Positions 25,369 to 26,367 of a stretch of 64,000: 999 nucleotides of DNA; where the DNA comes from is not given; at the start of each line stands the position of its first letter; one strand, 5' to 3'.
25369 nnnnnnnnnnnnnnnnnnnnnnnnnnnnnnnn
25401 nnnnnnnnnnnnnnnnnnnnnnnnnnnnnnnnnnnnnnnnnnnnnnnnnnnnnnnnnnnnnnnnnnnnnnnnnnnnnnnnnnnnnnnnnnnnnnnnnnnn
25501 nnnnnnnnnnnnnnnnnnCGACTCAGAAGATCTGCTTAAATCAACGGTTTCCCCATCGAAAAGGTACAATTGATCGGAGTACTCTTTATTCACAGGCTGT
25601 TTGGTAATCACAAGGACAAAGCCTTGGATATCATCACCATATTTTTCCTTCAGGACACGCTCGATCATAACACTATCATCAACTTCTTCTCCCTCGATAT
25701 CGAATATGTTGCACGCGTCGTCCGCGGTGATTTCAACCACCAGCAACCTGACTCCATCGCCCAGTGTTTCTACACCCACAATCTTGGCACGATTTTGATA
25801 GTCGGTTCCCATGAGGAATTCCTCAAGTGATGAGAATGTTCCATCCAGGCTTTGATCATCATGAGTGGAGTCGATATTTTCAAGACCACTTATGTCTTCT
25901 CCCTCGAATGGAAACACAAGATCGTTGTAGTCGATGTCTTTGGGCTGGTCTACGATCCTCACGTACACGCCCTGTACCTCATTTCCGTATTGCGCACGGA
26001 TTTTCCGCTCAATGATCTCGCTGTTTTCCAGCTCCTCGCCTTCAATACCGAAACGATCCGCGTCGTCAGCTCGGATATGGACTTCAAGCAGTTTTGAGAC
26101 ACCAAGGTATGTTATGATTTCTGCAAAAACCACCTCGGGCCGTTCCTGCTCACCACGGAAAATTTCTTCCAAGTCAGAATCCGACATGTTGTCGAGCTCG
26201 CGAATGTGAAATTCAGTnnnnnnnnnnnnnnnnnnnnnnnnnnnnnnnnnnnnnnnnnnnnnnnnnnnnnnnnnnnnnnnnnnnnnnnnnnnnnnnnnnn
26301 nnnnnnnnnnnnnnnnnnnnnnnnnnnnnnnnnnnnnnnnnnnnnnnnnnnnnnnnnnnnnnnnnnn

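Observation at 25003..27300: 765-aa protein built from six ~115-aa acidic tandem repeats behind a two-helix membrane anchor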

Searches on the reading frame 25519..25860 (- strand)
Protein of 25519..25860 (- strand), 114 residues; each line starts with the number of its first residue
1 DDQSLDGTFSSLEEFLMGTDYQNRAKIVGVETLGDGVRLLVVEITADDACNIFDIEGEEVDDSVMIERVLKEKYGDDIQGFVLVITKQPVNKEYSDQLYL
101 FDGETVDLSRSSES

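Call 52: predict_structure(alignment_id=A5)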
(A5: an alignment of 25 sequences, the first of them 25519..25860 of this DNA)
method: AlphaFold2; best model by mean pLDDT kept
length: 114 residues; sequences in the alignment: 25
mean_pLDDT: 87.2   pTM: 0.59
mean pLDDT of the five models: 87.2, 87.0, 86.7, 85.2, 84.5
residues with pLDDT >= 90: 86; 70-90: 12; 50-70: 10; < 50: 6
segments of 3 or more residues with pLDDT < 50: 110-114
pLDDT, mean of each block of 10 residues (from residue 1): 68 93 96 94 94 91 94 95 96 95 60 45
secondary structure, 60 per line:
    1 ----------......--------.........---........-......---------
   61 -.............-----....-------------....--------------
elements in order: H11-16 E25-33 E37-44 H46-51 H62-74 E80-83 E97-100

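Call 56: search_solved_structures(query=A5, max_evalue=10)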
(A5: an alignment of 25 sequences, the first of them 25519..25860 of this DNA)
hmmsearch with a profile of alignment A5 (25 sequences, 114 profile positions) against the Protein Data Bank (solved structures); distinct sequences matched with E-value up to 10: 11.
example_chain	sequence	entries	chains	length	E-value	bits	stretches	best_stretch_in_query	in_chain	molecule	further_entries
8wwc_C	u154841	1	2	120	0.23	14.4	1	55-104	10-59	De novo design protein 120-4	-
1gsq_A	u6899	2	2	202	0.62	13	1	31-74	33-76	GLUTATHIONE S-TRANSFERASE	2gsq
6jsx_A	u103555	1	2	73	0.7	12.9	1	59-90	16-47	Flagellar biosynthesis protein FlaG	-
4d2h_A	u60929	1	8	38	0.8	12.7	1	66-89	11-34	RBBP8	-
4dop_A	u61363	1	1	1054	0.98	12.4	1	3-58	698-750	Cation efflux system protein CusA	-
3t51_A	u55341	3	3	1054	0.98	12.4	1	3-58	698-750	Cation efflux system protein CusA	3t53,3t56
4dnt_A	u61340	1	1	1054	0.98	12.4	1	3-58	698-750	Cation efflux system protein CusA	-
3ne5_A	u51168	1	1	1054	0.98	12.4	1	3-58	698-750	Cation efflux system protein cusA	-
3k07_A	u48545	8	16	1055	0.98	12.4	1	3-58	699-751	Cation efflux system protein cusA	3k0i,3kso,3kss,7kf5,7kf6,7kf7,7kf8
5tgd_A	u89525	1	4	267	1.4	11.9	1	57-87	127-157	FolM Alternative dihydrofolate reductase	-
5bt9_A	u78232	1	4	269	1.4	11.9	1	57-87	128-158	3-oxoacyl-(Acyl-carrier-protein) reductase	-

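Call 57: search_protein_families(library=pfam, alignment_id=A5, max_evalue=1)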
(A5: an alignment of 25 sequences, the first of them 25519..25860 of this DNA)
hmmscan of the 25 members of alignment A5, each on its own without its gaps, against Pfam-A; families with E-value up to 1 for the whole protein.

A. member 1, window:25519-25860:- (114 aa): 0 families

B. families by the number of members that match (of 25 scanned): 9 families
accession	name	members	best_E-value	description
PF05618.17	Zn_protease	1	0.0066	Putative ATP-dependent zinc protease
PF24471.1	KH_DEAH11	1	0.019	DEAH11-like, KH-domain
PF07108.16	PipA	1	0.046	PipA protein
PF07687.19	M20_dimer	1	0.059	Peptidase dimerisation domain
PF01870.24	Hjc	1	0.087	Archaeal holliday junction resolvase (hjc)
PF23398.1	FAZ1_cons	1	0.11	FAZ1, conserved domain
PF09999.14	DUF2240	1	0.14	Uncharacterized protein conserved in archaea (DUF2240)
PF14612.12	Ino80_Iec3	1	0.17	IEC3 subunit of the Ino80 complex, chromatin re-modelling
PF09196.16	DUF1953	1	0.3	Domain of unknown function (DUF1953)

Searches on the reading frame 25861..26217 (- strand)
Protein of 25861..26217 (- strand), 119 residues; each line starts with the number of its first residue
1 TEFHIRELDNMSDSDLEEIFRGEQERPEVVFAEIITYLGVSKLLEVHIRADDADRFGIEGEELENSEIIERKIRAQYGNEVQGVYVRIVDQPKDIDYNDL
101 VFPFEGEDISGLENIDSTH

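Call 26: search_protein_representatives(alignment_id=A2)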
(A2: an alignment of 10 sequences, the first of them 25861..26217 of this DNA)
Query: 10 sequences, 117 profile positions. Proteins with E-value up to 0.001 (for the whole library): 7; up to 1e-10: 5; up to 1e-30: 5. The best 7 are listed.
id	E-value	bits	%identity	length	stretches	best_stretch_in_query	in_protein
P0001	4.5e-200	668.2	-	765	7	2-114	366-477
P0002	3.1e-197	659.1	-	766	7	2-115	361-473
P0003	4.6e-96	332.8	-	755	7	24-105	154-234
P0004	2.2e-66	237.1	-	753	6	5-107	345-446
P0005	1.5e-46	173.2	-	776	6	9-106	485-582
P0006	7.2e-10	54.9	-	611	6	58-85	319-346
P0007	3.2e-05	39.9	-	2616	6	56-85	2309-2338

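Call 28: find_encoding_contigs(protein=P0003, flank=8000, max_places=4)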
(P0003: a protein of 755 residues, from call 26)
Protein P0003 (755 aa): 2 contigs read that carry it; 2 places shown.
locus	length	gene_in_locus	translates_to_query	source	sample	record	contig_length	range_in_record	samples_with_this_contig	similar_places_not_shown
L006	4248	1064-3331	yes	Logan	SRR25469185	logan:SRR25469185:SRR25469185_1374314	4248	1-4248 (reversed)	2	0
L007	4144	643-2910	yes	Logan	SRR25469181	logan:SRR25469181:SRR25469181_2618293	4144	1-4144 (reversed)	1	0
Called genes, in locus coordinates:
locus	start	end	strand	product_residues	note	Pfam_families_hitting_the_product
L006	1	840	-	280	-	?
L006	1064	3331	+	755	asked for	-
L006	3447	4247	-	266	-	?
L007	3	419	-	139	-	?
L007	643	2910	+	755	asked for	-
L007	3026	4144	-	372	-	?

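Call 29: find_encoding_contigs(protein=P0004, flank=8000, max_places=4)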
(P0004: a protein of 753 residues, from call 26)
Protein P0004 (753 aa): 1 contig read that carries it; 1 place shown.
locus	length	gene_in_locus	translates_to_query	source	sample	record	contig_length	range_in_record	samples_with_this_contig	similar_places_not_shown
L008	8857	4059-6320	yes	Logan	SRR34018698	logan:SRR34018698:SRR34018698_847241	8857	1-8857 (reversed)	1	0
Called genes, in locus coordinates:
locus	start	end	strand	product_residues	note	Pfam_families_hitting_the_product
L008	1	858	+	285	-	?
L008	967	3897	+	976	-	PF03699:UPF0182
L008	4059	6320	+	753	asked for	-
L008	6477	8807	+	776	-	-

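Call 30: find_encoding_contigs(protein=P0005, flank=8000, max_places=4)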
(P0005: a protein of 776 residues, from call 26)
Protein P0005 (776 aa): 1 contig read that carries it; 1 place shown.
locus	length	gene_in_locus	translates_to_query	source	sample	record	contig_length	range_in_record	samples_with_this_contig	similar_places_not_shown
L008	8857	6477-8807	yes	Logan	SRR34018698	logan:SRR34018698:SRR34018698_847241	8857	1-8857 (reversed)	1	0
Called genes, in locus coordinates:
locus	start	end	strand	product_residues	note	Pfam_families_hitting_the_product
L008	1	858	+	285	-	?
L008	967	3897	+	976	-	PF03699:UPF0182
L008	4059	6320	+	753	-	-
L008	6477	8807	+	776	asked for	-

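Call 31: search_protein_families(library=pfam, proteins=[L006:1-840:-, L006:3447-4247:-, L007:3026-4144:-, L008:1-858:+], max_evalue=0.1)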
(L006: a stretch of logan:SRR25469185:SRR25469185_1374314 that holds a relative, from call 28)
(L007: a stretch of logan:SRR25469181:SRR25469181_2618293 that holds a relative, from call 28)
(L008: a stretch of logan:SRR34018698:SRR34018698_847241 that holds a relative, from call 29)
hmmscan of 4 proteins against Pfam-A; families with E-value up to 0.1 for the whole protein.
L006:1-840:- (280 aa): 1 family
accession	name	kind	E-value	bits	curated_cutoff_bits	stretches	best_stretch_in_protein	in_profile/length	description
PF01145.31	Band_7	-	7.5e-13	49.3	23.6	1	60-256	9-175/176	SPFH domain / Band 7 family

L006:3447-4247:- (266 aa): 5 families
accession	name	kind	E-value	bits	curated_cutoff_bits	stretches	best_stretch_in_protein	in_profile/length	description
PF01396.24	Zn_ribbon_Top1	-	9.7e-42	140.9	32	3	101-134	3-36/39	Topoisomerase DNA binding C4 zinc finger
PF01131.25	Topoisom_bac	-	2e-17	63.8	35.1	1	1-69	343-410/411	DNA topoisomerase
PF08063.17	Zn_ribbon_PADR1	-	0.024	14.8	25.1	1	201-228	4-27/42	PADR1 domain, zinc ribbon fold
PF25144.1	Zn_ribbon_IFT122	-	0.033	14.4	27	0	187-207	10-30/45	IFT122, zinc ribbon domain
PF01667.23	Ribosomal_S27e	-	0.037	14.2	24.5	0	199-217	7-25/55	Ribosomal protein S27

L007:3026-4144:- (372 aa): 4 families
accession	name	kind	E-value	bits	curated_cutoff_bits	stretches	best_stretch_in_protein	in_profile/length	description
PF01131.25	Topoisom_bac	-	1.2e-49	169.9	35.1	1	1-175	241-410/411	DNA topoisomerase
PF01396.24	Zn_ribbon_Top1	-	3.8e-41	139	32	3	207-240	3-36/39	Topoisomerase DNA binding C4 zinc finger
PF08063.17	Zn_ribbon_PADR1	-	0.038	14.2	25.1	1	307-334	4-27/42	PADR1 domain, zinc ribbon fold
PF25144.1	Zn_ribbon_IFT122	-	0.069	13.4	27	0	293-313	10-30/45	IFT122, zinc ribbon domain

L008:1-858:+ (285 aa): 3 families
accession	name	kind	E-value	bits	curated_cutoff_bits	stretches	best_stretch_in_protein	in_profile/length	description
PF01396.24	Zn_ribbon_Top1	-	4.1e-43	145.3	32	3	135-170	1-36/39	Topoisomerase DNA binding C4 zinc finger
PF01131.25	Topoisom_bac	-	2.2e-33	116.3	35.1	1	4-105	310-410/411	DNA topoisomerase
PF03119.21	DNA_ligase_ZBD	-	0.072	13.4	25.8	1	137-164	1-25/27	NAD-dependent DNA ligase C4 zinc finger domain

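Call 88: search_protein_families(library=ncbifam, proteins=[L006:1-840:-, L008:967-3897:+], max_evalue=0.01)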
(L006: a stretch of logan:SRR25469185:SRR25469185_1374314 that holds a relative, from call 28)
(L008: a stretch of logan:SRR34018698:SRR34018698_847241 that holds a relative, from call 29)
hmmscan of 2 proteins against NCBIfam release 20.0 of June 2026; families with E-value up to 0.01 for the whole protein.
L006:1-840:- (280 aa): 0 families

L008:967-3897:+ (976 aa): 3 families
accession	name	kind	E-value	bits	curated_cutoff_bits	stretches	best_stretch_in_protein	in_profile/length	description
NF000825.0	PRK00068.1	subfamily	9.5e-74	248.8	995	1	19-868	16-874/973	hypothetical protein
NF002707.0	PRK02509.1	equivalog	3.1e-56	190.9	949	1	109-848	197-934/983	hypothetical protein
NF009097.0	PRK12438.1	subfamily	4e-40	137.6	1254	1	103-952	112-959/991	hypothetical protein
